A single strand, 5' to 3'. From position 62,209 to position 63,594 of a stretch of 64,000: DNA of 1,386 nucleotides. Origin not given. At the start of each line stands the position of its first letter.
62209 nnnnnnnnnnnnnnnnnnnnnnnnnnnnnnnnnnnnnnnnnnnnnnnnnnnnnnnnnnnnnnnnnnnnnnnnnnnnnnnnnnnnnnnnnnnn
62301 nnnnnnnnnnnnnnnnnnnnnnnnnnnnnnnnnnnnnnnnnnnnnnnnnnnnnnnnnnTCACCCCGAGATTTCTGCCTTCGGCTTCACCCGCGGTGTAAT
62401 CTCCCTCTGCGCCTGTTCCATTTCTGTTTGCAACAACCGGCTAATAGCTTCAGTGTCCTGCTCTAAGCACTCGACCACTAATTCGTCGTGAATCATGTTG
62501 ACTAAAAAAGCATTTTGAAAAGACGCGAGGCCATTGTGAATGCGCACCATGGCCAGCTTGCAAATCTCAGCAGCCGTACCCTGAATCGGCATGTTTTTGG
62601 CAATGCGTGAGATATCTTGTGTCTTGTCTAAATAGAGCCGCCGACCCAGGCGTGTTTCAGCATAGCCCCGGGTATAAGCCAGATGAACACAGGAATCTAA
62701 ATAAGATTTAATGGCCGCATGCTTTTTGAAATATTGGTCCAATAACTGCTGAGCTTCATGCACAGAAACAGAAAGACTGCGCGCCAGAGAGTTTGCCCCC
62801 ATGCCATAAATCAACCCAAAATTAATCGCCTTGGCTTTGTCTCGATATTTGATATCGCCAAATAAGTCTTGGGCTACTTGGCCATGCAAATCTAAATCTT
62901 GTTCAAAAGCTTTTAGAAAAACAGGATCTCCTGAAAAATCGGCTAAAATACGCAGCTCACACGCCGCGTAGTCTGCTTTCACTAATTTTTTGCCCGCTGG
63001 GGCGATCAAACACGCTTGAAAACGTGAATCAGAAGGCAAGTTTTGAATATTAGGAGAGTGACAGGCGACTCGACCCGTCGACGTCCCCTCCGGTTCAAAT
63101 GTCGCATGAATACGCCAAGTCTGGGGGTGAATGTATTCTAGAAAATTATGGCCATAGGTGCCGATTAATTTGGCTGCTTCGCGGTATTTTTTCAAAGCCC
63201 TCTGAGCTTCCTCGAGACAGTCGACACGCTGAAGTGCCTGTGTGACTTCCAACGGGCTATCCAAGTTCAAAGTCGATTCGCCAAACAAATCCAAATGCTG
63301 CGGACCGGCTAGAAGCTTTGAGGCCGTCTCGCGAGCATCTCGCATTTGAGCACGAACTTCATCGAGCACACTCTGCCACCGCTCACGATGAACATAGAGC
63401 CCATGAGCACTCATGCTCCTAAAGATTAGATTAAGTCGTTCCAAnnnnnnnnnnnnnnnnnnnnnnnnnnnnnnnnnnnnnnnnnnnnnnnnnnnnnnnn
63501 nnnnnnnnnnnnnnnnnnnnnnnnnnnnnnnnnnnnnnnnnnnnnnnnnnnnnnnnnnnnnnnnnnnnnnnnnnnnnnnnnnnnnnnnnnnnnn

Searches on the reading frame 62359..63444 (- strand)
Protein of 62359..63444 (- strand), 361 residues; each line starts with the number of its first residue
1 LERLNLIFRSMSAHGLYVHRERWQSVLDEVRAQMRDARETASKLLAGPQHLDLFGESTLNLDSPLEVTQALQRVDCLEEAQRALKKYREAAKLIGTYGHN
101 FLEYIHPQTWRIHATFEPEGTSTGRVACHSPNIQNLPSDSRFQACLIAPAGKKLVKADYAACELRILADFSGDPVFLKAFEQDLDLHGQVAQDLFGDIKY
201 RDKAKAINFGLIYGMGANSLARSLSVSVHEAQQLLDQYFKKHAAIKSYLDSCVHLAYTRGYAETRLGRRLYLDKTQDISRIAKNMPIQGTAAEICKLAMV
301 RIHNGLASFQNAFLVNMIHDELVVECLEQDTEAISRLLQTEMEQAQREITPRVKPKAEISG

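Call 61: search_protein_families(library=pfam, proteins=[window:62359-63444:-], max_evalue=0.00001)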
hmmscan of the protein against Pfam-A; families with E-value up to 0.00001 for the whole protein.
window:62359-63444:- (361 aa): 1 family
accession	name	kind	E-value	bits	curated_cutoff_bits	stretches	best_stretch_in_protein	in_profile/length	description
PF00476.26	DNA_pol_A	-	2.1e-81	274.2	34.3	1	70-347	64-362/381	DNA polymerase family A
